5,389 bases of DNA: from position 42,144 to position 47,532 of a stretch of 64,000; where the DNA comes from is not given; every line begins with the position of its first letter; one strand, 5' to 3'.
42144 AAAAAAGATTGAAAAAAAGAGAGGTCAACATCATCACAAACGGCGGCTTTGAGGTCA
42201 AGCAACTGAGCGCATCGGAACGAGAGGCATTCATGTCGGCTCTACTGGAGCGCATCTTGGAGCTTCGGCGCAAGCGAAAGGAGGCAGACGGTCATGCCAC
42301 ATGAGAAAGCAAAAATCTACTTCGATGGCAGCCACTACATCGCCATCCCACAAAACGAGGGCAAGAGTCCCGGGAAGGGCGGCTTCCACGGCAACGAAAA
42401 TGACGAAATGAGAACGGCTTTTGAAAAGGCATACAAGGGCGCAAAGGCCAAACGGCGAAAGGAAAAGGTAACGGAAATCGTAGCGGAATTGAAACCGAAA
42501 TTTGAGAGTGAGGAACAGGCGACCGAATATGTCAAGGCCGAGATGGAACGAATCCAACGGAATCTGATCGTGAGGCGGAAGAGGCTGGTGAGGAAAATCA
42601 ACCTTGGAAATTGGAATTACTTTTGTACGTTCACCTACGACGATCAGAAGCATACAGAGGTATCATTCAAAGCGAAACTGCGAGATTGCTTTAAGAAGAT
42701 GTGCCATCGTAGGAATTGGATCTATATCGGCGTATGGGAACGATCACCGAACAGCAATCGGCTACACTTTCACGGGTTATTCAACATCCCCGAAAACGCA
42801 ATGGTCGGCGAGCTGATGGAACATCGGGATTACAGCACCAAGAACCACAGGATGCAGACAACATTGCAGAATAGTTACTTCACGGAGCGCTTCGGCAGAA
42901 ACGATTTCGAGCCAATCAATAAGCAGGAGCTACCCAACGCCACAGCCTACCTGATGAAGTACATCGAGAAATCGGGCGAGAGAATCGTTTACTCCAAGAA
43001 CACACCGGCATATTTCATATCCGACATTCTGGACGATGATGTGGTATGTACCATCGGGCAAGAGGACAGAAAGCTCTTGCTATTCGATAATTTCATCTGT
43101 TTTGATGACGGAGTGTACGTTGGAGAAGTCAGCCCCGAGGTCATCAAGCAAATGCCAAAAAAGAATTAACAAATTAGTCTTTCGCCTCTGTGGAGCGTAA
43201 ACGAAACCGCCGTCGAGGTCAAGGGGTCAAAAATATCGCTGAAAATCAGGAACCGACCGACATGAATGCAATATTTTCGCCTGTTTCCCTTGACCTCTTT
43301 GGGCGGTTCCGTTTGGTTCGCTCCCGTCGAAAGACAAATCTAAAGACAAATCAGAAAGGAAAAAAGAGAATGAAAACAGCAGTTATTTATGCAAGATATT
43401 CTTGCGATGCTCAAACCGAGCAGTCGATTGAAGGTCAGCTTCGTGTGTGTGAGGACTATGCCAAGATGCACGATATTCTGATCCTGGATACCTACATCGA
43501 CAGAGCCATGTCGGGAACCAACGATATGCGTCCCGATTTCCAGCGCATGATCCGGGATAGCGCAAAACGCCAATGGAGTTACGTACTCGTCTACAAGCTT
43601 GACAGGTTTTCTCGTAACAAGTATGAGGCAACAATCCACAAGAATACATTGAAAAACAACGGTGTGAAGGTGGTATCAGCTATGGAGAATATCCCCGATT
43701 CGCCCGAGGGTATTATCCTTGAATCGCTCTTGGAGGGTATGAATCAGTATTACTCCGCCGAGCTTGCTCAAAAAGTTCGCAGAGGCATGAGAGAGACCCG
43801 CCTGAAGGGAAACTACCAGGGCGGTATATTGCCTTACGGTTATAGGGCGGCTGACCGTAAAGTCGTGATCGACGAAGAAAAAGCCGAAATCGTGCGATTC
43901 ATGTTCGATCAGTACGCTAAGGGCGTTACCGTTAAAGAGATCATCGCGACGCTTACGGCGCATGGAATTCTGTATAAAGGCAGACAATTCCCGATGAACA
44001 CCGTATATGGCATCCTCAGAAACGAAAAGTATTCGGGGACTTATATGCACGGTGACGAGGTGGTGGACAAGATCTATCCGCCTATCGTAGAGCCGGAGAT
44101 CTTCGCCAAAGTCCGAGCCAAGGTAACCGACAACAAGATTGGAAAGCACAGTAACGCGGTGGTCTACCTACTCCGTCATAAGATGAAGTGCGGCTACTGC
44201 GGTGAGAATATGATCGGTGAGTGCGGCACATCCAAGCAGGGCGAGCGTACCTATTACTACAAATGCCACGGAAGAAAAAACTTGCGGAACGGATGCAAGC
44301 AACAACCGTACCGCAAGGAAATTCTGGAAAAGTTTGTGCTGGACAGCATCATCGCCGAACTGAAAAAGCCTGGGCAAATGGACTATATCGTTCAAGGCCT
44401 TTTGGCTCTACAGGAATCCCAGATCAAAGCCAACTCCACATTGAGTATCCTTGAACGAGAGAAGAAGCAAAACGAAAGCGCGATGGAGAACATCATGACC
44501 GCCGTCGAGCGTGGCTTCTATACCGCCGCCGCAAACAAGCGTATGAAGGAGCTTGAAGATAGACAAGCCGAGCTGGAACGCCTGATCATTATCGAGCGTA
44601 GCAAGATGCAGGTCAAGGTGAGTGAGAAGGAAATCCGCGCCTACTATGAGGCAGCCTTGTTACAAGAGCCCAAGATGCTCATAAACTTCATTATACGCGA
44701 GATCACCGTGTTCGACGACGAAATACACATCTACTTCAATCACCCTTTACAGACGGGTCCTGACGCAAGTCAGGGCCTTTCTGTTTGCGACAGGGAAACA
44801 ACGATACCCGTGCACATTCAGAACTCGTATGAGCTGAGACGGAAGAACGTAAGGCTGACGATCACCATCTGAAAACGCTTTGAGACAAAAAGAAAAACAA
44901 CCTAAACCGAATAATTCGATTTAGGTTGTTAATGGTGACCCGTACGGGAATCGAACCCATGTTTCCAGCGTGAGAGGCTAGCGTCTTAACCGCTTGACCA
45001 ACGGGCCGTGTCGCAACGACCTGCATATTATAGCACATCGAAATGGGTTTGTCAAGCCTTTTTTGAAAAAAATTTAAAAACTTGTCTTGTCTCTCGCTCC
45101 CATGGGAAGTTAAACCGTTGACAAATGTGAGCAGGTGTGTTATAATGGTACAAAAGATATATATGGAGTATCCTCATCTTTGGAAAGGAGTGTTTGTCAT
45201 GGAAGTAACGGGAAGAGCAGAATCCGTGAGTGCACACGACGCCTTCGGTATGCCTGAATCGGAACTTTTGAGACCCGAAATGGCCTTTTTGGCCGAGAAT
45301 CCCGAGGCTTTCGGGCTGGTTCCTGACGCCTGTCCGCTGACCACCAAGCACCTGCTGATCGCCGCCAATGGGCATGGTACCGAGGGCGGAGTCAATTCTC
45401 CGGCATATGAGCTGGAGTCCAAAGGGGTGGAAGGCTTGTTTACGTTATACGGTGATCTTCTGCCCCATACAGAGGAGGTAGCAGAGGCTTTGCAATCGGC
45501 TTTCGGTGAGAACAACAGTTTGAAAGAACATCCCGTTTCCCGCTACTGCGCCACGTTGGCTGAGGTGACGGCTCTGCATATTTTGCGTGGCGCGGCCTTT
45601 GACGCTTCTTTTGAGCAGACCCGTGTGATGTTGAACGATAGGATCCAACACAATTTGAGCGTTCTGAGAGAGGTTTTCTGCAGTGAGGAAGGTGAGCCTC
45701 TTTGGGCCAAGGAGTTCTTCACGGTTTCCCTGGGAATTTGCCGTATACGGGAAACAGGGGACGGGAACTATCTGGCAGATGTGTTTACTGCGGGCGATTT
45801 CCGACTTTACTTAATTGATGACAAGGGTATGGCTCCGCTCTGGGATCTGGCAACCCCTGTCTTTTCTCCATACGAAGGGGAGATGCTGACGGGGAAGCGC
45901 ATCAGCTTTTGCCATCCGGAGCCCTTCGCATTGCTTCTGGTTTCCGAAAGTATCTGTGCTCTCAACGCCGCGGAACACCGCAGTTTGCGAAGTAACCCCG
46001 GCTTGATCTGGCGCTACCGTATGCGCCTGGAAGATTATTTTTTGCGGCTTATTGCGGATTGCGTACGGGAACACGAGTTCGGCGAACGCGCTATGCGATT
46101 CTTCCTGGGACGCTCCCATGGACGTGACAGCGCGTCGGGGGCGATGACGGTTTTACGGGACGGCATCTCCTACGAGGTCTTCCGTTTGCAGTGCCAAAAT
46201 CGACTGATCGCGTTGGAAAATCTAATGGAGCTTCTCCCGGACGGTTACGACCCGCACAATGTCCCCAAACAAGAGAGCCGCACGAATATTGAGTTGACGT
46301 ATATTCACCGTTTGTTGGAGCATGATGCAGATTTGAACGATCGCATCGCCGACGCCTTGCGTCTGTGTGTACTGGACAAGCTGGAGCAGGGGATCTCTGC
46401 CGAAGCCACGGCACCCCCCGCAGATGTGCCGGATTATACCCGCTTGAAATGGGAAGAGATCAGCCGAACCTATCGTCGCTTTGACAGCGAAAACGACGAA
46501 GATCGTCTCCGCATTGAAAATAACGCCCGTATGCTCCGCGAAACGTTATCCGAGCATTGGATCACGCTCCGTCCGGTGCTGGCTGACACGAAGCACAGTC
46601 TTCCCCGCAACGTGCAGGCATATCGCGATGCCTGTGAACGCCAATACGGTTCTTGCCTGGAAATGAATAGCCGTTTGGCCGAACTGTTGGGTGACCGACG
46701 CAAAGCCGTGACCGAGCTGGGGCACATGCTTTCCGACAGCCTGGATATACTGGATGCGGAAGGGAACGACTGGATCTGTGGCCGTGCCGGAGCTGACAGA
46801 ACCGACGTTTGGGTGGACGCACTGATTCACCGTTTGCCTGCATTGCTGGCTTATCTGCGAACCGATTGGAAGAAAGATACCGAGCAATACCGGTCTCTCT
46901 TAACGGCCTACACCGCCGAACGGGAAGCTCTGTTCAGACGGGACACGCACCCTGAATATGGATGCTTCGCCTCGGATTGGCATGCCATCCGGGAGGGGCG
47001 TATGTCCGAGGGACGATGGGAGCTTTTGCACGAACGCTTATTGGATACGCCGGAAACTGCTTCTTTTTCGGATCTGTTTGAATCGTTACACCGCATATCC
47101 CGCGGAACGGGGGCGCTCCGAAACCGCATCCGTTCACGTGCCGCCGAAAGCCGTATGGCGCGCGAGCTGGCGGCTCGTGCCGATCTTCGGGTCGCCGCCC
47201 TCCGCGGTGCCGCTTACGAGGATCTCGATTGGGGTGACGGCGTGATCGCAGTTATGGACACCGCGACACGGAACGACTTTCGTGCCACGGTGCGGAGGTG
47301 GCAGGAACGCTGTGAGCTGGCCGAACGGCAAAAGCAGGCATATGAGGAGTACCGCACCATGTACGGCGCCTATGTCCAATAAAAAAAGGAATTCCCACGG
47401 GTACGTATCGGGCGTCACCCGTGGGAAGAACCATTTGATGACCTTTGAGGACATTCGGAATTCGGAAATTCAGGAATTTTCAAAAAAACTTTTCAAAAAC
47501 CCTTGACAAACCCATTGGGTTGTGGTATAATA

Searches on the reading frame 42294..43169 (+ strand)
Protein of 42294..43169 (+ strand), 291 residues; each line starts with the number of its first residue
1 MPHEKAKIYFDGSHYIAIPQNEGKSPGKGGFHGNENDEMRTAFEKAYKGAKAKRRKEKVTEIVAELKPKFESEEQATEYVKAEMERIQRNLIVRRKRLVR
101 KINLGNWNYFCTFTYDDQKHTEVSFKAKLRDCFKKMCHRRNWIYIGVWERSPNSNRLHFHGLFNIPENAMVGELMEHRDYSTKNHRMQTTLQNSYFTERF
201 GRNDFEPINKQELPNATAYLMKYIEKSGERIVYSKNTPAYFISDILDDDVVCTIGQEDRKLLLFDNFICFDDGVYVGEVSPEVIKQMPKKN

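Call 13: search_protein_families(library=pfam, proteins=[window:42294-43169:+])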
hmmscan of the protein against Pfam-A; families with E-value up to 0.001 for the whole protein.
window:42294-43169:+ (291 aa): 1 family
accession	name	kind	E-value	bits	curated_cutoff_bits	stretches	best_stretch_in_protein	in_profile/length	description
PF23343.2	REP_ORF2-G2P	-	5.1e-10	40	27.8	1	108-227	1-98/99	Replication-associated protein ORF2/G2P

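Call 56: search_protein_families(library=phrogs, proteins=[window:42294-43169:+], max_evalue=0.01)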
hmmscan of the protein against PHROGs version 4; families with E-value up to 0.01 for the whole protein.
window:42294-43169:+ (291 aa): 0 families

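Call 57: search_protein_families(library=ncbifam, proteins=[window:42294-43169:+], max_evalue=0.01)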
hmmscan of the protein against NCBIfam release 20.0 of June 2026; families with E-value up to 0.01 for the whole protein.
window:42294-43169:+ (291 aa): 0 families

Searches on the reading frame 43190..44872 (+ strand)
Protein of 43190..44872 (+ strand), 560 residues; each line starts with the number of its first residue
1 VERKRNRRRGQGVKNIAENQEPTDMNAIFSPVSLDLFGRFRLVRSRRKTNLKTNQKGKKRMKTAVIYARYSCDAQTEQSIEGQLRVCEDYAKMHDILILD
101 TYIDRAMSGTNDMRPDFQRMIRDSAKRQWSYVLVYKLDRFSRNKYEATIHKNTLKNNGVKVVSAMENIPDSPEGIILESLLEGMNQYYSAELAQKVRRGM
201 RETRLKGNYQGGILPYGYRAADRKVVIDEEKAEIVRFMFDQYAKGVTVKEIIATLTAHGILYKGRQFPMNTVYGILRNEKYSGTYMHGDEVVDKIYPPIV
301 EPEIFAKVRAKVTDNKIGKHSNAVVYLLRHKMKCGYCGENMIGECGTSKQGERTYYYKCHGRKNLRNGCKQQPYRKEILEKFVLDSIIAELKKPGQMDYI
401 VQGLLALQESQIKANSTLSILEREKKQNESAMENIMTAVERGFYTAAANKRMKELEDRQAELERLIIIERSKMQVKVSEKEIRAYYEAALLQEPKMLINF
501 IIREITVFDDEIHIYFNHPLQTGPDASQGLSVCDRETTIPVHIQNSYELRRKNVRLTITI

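Call 13: search_protein_families(library=pfam, proteins=[window:43190-44872:+])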
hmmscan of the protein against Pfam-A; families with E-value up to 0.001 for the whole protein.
window:43190-44872:+ (560 aa): 3 families
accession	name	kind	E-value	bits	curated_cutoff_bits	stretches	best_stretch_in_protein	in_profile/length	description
PF00239.26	Resolvase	-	9.9e-27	94.3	23.3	1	64-208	1-144/145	Resolvase, N terminal domain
PF07508.19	Recombinase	-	1.9e-15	57.4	21.1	1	229-314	1-101/102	Recombinase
PF13408.12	Zn_ribbon_recom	-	1.2e-10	42.1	25.3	1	327-387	1-57/58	Recombinase zinc beta ribbon domain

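Call 26: find_encoding_contigs(protein=window:43370-44872:+, flank=10000, max_places=10)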
Protein window:43370-44872:+ (500 aa): no gene with exactly this product is on record in the collection.

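Call 28: find_related_loci(query=window:43370-44872:+, collection=metagenome_contigs, flank=10000)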
Query window:43370-44872:+ (500 aa) in metagenome_contigs; peptide patterns used: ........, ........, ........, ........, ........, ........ (x = any residue, [..] = any of these).
422 stretches matched a pattern; 389 encode a relative of the query (tblastn E <= 1e-3); the best 80 are kept; 80 distinct loci.
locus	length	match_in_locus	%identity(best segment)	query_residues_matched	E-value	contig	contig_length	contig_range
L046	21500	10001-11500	91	1-500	0e+0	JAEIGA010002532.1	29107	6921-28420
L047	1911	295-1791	74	1-500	0e+0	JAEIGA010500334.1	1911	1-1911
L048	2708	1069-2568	59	1-500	0e+0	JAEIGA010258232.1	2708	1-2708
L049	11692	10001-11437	62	1-479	0e+0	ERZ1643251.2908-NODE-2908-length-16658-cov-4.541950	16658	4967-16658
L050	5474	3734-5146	62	1-471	0e+0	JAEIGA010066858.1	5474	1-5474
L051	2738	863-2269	61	1-469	0e+0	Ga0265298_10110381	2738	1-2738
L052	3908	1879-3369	60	1-500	0e+0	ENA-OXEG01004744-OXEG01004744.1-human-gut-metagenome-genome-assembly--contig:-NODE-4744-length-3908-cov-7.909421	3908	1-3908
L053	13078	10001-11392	60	1-465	0e+0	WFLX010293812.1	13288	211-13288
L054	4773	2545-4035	59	1-500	0e+0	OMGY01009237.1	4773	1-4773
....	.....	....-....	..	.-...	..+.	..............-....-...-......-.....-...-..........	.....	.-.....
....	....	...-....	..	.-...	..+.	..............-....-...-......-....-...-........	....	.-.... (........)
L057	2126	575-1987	59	1-471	0e+0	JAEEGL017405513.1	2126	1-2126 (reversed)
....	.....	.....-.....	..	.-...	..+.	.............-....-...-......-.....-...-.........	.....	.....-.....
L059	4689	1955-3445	59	1-500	0e+0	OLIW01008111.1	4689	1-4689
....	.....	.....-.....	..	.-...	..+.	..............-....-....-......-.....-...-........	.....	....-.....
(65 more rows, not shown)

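Call 56: search_protein_families(library=phrogs, proteins=[window:43370-44872:+], max_evalue=0.01)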
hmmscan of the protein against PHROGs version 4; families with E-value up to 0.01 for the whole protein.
window:43370-44872:+ (500 aa): 4 families
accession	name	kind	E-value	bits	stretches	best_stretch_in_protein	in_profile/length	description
phrog_95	-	integration and excision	1e-107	362.4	1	1-458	87-575/651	integrase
phrog_125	-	DNA, RNA and nucleotide metabolism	2.2e-25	90.6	1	1-236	19-220/254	DNA invertase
phrog_7701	-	DNA, RNA and nucleotide metabolism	5.1e-10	40.8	1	153-257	3-90/137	DNA invertase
phrog_6620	-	integration and excision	9.3e-08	32.9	1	2-102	56-151/201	transposase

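Call 57: search_protein_families(library=ncbifam, proteins=[window:43370-44872:+], max_evalue=0.01)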
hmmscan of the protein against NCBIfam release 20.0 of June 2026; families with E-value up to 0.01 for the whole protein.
window:43370-44872:+ (500 aa): 5 families
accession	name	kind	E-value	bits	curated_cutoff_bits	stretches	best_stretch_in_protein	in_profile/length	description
NF047343.1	SCCmet_CcrB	equivalog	2.7e-36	125.4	900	1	2-406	7-441/542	cassette chromosome recombinase CcrB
NF047344.1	SCCmet_CcrA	equivalog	2.6e-25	89.4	700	1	1-377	1-370/442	cassette chromosome recombinase CcrA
NF041201.1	recomb_XisF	equivalog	4.3e-22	78.7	375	1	6-333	3-359/465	fdxN element excision recombinase XisF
NF047347.1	SCCmet_CcrC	equivalog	1.3e-15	56.9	900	1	5-223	6-236/558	cassette chromosome recombinase CcrC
NF033518.0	transpos_IS607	equivalog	8.9e-10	38.4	110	1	3-106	55-153/187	IS607 family transposase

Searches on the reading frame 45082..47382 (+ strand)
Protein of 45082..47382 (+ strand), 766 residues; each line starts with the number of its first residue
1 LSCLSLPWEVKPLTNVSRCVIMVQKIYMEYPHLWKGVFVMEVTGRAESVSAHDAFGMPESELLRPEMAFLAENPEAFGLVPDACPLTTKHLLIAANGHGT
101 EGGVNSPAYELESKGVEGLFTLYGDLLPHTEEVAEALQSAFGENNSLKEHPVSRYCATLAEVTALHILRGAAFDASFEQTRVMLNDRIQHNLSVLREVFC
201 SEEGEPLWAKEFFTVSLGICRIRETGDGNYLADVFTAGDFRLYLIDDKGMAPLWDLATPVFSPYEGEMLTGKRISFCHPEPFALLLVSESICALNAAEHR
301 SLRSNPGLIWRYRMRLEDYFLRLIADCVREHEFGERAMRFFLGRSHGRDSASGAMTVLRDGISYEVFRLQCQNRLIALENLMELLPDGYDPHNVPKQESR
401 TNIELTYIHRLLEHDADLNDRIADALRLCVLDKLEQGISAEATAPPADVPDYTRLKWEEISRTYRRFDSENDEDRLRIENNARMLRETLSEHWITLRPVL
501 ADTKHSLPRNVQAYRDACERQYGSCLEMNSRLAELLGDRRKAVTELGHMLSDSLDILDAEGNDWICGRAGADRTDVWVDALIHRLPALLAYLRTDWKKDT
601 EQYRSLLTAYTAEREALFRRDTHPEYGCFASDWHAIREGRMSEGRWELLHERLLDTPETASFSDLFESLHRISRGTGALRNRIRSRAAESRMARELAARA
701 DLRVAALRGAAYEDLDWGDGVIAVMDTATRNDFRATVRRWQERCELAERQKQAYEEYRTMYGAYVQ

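Call 13: search_protein_families(library=pfam, proteins=[window:45082-47382:+])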
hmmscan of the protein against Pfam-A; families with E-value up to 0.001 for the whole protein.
window:45082-47382:+ (766 aa): 0 families

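Call 25: find_encoding_contigs(protein=window:45082-47382:+, flank=10000, max_places=10)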
Protein window:45082-47382:+ (766 aa): no gene with exactly this product is on record in the collection.

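Call 57: search_protein_families(library=ncbifam, proteins=[window:45082-47382:+], max_evalue=0.01)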
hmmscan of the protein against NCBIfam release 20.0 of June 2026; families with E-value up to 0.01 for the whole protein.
window:45082-47382:+ (766 aa): 0 families

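Call 60: find_homologous_proteins(query=window:45082-47382:+, max_evalue=1e-30)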
Query window:45082-47382:+ (766 aa): 151 proteins with E <= 1e-30 among 8000 candidates; the best 120 are listed.
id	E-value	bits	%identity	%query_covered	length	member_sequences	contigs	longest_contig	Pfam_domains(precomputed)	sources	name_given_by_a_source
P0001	0.0e+0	1717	100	97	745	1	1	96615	-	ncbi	-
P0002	0.0e+0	1080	64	94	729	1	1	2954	-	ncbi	-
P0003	0.0e+0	1077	66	93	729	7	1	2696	-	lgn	-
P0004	0.0e+0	1074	64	94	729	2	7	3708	-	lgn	-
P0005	0.0e+0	1072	64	94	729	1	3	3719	-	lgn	-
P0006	0.0e+0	1070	64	94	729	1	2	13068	-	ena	-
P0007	0.0e+0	1068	64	94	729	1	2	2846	-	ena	-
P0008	0.0e+0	1061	63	96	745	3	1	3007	-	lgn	-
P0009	0.0e+0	1028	63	95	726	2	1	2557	-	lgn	-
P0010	1.2e-294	997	61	95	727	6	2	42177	-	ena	-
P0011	6.4e-291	985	60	95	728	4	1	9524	-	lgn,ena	-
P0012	1.0e-289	981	61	93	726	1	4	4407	-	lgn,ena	-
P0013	8.7e-286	968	62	94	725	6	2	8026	-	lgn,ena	-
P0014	5.3e-284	962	59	95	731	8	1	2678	-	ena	-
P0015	3.3e-283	959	60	95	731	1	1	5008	-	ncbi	-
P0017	2.3e-282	957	61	92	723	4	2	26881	-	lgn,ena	-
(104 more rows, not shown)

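Call 61: find_encoding_contigs(protein=P0010, flank=10000, max_places=3)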
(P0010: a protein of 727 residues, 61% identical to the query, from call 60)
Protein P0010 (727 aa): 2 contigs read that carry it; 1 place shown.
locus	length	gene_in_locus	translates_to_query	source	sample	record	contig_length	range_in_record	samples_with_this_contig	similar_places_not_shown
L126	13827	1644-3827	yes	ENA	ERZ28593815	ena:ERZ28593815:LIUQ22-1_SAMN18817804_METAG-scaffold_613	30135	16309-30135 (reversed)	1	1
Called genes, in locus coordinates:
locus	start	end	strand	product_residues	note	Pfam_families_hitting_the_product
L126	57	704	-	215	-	-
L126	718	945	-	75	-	PF14284:PcfJ (weak)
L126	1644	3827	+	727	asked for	-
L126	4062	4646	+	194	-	PF05198:IF3_N, PF00707:IF3_C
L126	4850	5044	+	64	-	PF01632:Ribosomal_L35p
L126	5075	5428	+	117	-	PF00453:Ribosomal_L20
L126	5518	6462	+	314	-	PF22435:MRM3-like_sub_bind, PF00588:SpoU_methylase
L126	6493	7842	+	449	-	PF02481:DNA_processg_A, PF17782:WHD_DprA (weak)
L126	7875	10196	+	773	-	PF01751:Toprim, PF01131:Topoisom_bac, PF01396:Zn_ribbon_Top1, PF25164:CoiA_N (faint), PF01396:Zn_ribbon_Top1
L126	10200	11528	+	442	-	PF01134:GIDA, PF13450:NAD_binding_8 (faint)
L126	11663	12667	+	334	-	PF02504:FA_synthesis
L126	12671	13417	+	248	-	PF22935:RM44_endonuclase (weak), PF14622:Ribonucleas_3_3, PF00636:Ribonuclease_3, PF00035:dsrm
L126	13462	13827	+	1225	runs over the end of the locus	PF02463:SMC_N, PF13175:AAA_15, PF13476:AAA_23, PF13304:AAA_21 (weak), PF28019:HmpF (weak), PF06470:SMC_hinge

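Call 62: find_encoding_contigs(protein=P0006, flank=10000, max_places=3)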
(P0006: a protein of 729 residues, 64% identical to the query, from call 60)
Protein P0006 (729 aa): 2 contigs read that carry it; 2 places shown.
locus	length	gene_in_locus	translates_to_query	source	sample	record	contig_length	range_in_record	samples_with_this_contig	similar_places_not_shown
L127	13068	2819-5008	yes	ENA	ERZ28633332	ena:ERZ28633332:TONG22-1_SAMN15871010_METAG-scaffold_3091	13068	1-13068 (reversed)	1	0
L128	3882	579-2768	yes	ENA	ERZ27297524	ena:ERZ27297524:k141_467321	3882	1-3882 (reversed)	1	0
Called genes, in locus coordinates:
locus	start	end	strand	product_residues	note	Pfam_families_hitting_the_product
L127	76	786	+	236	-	PF13175:AAA_15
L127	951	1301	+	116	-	-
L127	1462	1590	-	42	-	-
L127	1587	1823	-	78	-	-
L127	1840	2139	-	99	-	-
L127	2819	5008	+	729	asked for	-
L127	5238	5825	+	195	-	PF05198:IF3_N, PF00707:IF3_C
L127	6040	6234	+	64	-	PF01632:Ribosomal_L35p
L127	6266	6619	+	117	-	PF00453:Ribosomal_L20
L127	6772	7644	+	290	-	PF22435:MRM3-like_sub_bind, PF00588:SpoU_methylase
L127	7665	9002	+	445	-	PF02481:DNA_processg_A, PF17782:WHD_DprA (weak)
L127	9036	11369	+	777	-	PF01751:Toprim, PF01131:Topoisom_bac, PF01396:Zn_ribbon_Top1, PF25164:CoiA_N (faint), PF01396:Zn_ribbon_Top1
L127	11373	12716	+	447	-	PF01134:GIDA, PF13450:NAD_binding_8 (faint)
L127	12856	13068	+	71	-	?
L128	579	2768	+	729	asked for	-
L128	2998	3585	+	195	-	PF05198:IF3_N, PF00707:IF3_C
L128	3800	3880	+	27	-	?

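Call 63: find_encoding_contigs(protein=P0017, flank=10000, max_places=3)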
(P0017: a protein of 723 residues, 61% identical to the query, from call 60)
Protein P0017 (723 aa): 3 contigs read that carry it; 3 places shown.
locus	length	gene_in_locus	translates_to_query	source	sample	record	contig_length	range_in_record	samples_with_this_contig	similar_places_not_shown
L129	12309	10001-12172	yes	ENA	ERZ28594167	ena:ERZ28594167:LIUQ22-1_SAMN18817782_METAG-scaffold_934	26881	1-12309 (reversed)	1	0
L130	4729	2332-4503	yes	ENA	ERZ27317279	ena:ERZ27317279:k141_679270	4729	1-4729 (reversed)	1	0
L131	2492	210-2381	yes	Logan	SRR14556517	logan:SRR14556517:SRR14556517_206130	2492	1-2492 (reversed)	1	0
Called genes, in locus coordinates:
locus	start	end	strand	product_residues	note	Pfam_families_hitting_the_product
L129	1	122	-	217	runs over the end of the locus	PF04079:SMC_ScpB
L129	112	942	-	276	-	PF02616:SMC_ScpA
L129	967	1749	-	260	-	PF02163:Peptidase_M50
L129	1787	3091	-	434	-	PF00278:Orn_DAP_Arg_deC, PF02784:Orn_Arg_deC_N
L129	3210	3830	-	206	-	PF03193:RsgA_GTPase (faint), PF01926:MMR_HSR1, PF02421:FeoB_N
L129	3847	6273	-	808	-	PF02190:LON_substr_bdg, PF08298:AAA_PrkA (weak), PF00004:AAA, PF07728:AAA_5, PF22667:Lon_lid, PF05362:Lon_C, PF13541:ChlI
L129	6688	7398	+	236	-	-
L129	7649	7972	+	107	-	PF03551:PadR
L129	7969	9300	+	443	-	PF11193:DUF2812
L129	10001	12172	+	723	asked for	-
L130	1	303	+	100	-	?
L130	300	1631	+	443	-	PF11193:DUF2812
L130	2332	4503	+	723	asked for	-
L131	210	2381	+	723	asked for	-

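Call 77: find_encoding_contigs(protein=P0001, flank=1000, max_places=2)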
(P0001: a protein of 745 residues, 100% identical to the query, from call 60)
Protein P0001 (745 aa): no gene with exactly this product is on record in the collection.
